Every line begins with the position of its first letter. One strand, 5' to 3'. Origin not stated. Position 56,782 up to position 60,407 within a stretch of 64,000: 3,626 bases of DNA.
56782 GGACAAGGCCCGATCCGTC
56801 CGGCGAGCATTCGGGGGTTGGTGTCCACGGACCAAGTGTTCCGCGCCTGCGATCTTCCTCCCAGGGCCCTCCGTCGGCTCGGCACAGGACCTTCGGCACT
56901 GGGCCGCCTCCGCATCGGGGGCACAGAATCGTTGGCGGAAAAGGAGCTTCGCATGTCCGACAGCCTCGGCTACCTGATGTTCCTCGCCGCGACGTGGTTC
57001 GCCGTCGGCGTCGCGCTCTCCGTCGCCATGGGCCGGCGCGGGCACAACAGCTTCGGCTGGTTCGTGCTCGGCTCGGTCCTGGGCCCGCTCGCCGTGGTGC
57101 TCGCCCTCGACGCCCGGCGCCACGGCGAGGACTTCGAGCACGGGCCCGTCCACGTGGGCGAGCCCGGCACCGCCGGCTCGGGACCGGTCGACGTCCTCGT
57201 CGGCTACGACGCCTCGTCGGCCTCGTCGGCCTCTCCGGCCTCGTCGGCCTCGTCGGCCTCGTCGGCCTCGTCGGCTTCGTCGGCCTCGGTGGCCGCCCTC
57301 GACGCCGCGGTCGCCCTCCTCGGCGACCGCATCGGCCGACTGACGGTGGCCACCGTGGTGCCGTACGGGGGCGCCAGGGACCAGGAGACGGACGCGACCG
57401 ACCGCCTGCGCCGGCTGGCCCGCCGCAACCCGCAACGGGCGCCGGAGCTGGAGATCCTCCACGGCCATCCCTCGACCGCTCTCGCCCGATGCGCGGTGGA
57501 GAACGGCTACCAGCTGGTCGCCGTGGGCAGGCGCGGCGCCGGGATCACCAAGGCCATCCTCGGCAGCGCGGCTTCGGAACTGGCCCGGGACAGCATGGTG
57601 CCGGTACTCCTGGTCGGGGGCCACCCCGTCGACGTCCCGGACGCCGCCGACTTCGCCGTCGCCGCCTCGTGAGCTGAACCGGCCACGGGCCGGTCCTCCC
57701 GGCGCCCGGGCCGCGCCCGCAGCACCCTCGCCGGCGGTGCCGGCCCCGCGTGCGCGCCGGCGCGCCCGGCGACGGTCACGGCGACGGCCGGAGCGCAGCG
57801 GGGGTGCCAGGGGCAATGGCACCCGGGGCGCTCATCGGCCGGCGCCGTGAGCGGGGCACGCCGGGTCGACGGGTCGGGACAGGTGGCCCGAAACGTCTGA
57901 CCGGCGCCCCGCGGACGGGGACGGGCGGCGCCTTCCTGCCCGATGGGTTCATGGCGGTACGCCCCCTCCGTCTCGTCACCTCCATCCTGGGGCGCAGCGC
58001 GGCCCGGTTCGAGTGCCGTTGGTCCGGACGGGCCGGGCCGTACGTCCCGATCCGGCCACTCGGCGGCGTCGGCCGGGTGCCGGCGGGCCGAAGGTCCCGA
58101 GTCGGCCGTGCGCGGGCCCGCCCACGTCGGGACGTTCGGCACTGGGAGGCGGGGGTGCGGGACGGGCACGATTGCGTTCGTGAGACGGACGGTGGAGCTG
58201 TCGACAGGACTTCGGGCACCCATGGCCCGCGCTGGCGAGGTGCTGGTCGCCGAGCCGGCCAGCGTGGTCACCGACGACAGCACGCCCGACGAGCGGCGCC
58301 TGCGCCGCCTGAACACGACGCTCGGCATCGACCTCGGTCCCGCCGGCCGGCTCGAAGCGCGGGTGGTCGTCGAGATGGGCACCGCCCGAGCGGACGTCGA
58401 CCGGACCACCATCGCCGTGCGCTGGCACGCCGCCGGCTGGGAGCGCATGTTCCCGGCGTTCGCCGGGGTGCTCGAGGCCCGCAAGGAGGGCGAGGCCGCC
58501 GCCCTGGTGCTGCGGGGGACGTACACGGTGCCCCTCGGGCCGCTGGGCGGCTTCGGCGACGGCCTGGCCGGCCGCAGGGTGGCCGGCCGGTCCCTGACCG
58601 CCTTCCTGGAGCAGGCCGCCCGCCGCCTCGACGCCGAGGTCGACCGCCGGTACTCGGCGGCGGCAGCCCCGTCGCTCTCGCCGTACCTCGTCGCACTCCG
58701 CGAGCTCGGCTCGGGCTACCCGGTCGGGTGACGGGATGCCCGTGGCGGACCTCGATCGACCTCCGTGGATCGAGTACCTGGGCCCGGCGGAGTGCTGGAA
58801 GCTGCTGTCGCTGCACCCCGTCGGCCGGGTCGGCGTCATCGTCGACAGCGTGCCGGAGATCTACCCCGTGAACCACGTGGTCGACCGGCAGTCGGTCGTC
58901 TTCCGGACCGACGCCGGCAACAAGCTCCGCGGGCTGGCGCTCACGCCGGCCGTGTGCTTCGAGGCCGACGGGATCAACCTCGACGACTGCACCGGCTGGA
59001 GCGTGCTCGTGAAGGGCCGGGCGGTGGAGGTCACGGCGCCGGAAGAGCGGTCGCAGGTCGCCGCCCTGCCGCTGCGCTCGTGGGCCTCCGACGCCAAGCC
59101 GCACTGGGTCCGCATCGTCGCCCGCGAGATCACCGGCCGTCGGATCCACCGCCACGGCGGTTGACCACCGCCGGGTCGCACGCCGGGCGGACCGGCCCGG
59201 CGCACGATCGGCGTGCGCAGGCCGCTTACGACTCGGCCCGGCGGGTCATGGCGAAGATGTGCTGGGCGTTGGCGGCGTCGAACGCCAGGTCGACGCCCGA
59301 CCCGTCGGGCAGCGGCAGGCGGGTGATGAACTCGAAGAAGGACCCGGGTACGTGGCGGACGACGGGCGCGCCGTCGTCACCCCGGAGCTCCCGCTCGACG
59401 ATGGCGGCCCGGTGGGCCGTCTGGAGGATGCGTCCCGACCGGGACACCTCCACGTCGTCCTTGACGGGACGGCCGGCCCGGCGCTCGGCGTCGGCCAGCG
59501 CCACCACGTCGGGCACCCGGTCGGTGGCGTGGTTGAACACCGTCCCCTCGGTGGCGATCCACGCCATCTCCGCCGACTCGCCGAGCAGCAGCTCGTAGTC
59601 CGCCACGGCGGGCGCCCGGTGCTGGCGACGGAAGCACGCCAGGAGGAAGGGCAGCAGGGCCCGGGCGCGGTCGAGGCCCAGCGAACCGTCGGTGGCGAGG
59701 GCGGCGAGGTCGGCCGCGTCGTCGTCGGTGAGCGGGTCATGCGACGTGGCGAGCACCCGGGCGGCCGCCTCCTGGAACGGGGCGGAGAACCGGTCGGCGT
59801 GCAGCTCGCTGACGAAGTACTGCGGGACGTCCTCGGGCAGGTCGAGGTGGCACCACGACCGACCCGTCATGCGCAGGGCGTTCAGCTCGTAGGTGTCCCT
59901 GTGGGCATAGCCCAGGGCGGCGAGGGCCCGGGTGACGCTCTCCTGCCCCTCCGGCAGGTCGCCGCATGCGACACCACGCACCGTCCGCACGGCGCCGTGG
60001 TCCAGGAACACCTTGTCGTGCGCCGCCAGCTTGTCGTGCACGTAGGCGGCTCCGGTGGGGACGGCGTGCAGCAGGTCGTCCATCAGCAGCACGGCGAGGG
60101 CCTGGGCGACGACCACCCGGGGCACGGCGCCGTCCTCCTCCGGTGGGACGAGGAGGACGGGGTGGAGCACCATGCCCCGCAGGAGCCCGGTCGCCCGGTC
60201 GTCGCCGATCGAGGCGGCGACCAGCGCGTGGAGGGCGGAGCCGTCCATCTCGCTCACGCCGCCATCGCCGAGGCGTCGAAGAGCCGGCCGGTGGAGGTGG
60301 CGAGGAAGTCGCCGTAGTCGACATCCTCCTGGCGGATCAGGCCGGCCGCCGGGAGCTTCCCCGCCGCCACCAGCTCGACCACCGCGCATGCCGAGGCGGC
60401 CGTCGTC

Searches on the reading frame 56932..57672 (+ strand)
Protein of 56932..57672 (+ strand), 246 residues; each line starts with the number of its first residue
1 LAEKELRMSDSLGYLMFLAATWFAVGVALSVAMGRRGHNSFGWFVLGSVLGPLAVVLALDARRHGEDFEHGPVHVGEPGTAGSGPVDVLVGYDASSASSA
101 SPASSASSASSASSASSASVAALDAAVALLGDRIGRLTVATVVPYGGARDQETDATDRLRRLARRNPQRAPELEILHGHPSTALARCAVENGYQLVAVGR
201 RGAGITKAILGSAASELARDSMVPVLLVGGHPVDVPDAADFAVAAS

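Call 13: search_protein_families(library=pfam, proteins=[window:56932-57672:+])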
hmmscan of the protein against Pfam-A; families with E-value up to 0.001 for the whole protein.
window:56932-57672:+ (246 aa): 1 family
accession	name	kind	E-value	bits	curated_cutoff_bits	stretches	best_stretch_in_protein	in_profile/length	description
PF00582.32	Usp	-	5.2e-13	50.2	24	1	115-228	11-140/141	Universal stress protein family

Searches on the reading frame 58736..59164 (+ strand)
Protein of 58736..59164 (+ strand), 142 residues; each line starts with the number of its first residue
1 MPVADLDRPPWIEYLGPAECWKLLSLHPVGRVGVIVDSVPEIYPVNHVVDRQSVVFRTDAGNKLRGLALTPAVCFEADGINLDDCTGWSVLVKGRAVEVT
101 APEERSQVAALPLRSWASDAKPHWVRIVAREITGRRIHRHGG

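Call 22: search_protein_families(library=pfam, proteins=[window:58736-59164:+])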
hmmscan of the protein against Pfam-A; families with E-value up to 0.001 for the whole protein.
window:58736-59164:+ (142 aa): 1 family
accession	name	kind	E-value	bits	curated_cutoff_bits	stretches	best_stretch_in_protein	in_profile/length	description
PF12900.13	Pyridox_ox_2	-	8.4e-27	94.3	27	1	18-136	3-140/140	Pyridoxamine 5'-phosphate oxidase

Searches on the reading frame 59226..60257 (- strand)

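Call 13: search_protein_families(library=pfam, proteins=[window:59226-60257:-])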
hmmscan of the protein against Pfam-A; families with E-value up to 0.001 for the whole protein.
window:59226-60257:- (343 aa): 1 family
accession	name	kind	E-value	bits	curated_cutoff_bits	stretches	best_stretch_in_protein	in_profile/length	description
PF07063.19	HGLS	-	3.3e-21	76.5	25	1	77-316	41-285/386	2-oxoadipate dioxygenase/decarboxylase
